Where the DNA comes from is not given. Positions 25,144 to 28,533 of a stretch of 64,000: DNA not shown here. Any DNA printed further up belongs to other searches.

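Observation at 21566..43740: A second small repeat family (double-hairpin, ~52 bp) is present in-frame in an A domain and as an inverted pair at an NRPS gene junction, where it creates a false N-terminal extension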

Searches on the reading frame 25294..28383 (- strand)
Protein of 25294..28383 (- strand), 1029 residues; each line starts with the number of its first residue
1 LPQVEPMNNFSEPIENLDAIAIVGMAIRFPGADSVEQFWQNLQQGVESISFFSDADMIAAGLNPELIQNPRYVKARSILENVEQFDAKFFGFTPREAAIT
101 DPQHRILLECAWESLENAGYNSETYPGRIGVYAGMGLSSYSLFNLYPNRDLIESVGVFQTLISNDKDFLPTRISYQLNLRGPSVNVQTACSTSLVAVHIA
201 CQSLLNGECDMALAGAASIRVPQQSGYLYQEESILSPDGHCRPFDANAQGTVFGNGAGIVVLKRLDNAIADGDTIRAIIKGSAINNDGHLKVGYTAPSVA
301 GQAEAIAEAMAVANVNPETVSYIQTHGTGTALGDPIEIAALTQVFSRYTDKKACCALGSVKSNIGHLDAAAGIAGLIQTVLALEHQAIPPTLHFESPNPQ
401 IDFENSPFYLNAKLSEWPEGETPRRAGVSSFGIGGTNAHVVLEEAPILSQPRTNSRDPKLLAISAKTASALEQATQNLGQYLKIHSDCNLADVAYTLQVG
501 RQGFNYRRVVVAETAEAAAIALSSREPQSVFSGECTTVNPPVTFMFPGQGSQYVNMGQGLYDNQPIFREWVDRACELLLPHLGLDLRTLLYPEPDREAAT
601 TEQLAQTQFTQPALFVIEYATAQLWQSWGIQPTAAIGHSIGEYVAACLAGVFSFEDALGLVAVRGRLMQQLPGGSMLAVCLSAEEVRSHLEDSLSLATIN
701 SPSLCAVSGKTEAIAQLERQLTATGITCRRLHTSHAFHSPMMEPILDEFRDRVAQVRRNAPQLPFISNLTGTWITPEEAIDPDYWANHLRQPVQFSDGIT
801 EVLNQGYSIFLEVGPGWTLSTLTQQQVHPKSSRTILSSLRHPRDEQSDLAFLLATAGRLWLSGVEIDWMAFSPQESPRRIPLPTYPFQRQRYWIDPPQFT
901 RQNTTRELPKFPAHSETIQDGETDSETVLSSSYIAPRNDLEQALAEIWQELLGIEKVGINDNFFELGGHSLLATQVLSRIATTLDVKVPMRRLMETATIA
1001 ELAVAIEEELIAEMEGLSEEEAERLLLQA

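Call 52: search_protein_families(library=pfam, proteins=[window:25294-28383:-], max_evalue=0.00001)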
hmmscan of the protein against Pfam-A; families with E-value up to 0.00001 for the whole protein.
window:25294-28383:- (1029 aa): 7 families
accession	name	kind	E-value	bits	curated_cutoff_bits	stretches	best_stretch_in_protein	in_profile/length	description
PF00109.32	ketoacyl-synt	-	6.9e-74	249.1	20.8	1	19-268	3-252/252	Beta-ketoacyl synthase, N-terminal domain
PF00698.26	Acyl_transf_1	-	8.2e-62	209.9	32.7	1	543-864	1-317/319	Acyl transferase domain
PF02801.28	Ketoacyl-synt_C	-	1.8e-44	151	20.8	1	277-395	2-119/119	Beta-ketoacyl synthase, C-terminal domain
PF22621.2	CurL-like_PKS_C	-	1.9e-23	82.6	27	1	459-520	1-62/64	CurL-like, PKS C-terminal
PF16197.11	KAsynt_C_assoc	-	6e-21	75.4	33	1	397-511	1-111/111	Ketoacyl-synthetase C-terminal extension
PF00550.31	PP-binding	-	3e-16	59.9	20.8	1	942-1003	1-64/67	Phosphopantetheine attachment site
PF22336.2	RhiE-like_linker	-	7.3e-15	55.1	27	1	463-523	2-61/67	RhiE-like, KS-MAT linker domain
